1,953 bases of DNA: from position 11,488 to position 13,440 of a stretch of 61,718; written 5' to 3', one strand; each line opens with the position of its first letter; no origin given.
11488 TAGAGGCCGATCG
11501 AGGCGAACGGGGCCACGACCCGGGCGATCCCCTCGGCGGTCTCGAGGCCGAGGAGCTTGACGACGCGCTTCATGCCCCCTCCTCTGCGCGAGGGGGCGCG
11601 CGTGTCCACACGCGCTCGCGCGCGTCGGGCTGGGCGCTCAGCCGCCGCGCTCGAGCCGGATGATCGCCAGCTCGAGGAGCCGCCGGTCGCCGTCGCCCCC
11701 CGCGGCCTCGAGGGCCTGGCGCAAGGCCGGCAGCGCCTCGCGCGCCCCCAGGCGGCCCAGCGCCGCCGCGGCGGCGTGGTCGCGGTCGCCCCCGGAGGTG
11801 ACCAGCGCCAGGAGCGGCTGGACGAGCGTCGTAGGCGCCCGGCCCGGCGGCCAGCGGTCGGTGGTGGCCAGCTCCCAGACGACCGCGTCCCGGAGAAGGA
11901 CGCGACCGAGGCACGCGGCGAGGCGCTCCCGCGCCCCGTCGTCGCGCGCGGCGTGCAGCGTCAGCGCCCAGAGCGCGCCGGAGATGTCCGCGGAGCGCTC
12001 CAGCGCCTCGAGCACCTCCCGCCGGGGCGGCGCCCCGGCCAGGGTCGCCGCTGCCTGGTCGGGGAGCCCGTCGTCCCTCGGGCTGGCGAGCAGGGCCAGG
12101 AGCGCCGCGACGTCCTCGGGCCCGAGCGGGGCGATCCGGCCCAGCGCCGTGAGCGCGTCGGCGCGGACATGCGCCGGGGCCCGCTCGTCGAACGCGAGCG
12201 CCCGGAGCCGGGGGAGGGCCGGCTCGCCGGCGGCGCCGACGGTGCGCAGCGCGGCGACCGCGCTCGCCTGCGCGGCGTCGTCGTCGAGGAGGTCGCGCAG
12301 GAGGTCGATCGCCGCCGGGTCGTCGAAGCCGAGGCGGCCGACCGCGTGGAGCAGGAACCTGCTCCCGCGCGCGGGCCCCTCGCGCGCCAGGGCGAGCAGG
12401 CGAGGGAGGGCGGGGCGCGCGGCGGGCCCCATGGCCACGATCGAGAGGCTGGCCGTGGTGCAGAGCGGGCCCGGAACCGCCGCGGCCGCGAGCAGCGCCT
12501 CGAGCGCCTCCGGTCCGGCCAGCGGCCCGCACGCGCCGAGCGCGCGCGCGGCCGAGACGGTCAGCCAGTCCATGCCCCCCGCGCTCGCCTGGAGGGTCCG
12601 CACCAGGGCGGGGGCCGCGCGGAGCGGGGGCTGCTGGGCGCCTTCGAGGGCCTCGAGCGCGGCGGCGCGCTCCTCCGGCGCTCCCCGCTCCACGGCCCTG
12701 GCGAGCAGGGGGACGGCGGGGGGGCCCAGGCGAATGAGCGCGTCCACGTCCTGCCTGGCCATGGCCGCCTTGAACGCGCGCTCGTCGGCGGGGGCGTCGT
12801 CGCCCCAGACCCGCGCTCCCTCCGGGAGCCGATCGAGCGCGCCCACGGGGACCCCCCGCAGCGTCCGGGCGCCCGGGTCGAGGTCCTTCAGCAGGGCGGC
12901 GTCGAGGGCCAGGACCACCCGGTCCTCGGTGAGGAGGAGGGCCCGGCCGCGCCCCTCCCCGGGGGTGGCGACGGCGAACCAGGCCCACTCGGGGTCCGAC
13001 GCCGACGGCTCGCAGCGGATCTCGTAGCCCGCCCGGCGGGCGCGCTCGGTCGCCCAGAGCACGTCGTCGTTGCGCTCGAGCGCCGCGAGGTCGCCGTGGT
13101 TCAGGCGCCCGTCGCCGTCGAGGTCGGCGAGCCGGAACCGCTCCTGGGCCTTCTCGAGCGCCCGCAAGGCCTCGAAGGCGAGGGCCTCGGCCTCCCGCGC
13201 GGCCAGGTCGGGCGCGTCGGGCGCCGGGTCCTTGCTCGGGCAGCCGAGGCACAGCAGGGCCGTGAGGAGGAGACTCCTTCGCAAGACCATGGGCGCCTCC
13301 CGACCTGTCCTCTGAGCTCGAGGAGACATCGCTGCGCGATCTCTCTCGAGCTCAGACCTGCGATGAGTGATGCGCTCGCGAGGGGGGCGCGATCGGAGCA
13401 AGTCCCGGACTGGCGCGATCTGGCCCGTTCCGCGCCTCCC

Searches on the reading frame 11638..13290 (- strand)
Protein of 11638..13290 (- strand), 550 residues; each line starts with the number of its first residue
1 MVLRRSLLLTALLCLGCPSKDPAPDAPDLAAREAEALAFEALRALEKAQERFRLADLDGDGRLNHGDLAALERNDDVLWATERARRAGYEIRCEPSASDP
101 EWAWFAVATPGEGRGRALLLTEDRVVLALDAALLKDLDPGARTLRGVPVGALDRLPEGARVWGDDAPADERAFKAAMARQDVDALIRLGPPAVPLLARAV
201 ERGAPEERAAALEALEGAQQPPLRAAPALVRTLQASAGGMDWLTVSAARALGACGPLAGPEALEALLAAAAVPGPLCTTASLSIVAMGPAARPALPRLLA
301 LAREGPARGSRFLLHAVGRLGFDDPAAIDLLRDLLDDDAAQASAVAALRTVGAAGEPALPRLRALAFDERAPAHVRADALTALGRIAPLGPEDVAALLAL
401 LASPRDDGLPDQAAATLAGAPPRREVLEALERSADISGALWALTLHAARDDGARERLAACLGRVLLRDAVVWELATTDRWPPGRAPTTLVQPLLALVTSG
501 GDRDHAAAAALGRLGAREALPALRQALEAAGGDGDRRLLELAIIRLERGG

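Call 25: find_encoding_contigs(protein=window:11638-13290:-, flank=10000, max_places=6)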
Protein window:11638-13290:- (550 aa): no gene with exactly this product is on record in the collection.

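Call 26: find_homologous_proteins(query=window:11638-13290:-, max_evalue=1e-10)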
Query window:11638-13290:- (550 aa): 3 proteins with E <= 1e-10 among 8000 candidates.
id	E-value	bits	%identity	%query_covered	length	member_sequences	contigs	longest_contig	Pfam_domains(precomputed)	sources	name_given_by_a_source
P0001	0.0e+0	1130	100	100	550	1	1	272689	PF13646.13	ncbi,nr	ncbi:MAG: hypothetical protein M9894_09305 [Planctomycetes bacterium]|nr:hypothetical protein [Planc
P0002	0.0e+0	1043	94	100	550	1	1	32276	PF13646.13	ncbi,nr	ncbi:MAG: hypothetical protein KF878_26350 [Planctomycetes bacterium]|nr:hypothetical protein [Planc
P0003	3.6e-281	952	87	100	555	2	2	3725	PF13646.13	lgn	-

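Call 27: find_encoding_contigs(protein=P0002, flank=10000, max_places=3)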
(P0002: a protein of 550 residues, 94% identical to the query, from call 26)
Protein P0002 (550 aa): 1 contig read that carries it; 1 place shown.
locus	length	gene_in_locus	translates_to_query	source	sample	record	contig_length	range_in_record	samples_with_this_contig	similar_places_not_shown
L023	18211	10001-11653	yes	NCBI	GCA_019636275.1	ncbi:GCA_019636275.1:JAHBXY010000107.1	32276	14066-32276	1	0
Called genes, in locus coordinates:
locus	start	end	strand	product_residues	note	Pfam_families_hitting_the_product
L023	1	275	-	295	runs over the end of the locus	PF03755:YicC-like_N, PF08340:YicC-like_C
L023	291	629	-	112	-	PF03840:SecG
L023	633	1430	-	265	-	PF00121:TIM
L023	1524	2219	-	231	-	PF00814:TsaD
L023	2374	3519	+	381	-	PF01168:Ala_racemase_N, PF00842:Ala_racemase_C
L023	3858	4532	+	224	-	-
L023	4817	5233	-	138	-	-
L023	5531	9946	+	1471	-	PF00310:GATase_2, PF04898:Glu_syn_central, PF01645:Glu_synthase, PF01493:GXGXG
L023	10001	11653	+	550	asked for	PF13646:HEAT_2 (faint)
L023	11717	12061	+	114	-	-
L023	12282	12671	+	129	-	-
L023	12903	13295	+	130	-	-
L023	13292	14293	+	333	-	PF00571:CBS, PF01769:MgtE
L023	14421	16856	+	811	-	PF01225:Mur_ligase, PF08245:Mur_ligase_M, PF02875:Mur_ligase_C, PF01565:FAD_binding_4, PF02873:MurB_C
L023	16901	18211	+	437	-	PF01820:Dala_Dala_lig_N, PF08443:RimK (faint), PF07478:Dala_Dala_lig_C, PF00528:BPD_transp_1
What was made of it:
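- Checked: The gltB ortholog carries GATase_2, Glu_syn_central, Glu_synthase and GXGXG (call 27).
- The genes within 10 kb of the orthologous window region have none either (call 27).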

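Call 28: find_encoding_contigs(protein=P0003, flank=10000, max_places=3)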
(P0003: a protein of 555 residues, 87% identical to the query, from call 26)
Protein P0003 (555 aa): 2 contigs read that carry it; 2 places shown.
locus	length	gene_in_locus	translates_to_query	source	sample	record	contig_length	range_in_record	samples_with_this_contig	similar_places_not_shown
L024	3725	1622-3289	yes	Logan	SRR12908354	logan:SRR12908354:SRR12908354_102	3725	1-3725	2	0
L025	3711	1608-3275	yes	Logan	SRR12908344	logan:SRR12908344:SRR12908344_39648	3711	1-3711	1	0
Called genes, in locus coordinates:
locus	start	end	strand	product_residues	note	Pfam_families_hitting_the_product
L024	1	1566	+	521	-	?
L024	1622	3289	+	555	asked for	PF13646:HEAT_2 (faint)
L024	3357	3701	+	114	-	-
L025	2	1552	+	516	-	?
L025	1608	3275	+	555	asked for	PF13646:HEAT_2 (faint)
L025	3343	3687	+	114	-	-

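Call 29: find_encoding_contigs(protein=P0001, flank=10000, max_places=3)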
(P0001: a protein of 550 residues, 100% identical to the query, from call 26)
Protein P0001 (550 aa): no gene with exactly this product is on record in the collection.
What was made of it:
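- Tried and rejected: Fetching the window's own genome: the exact proteins are listed (M9894_ locus tags) but are not in the gene-position index (calls 25, 29).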
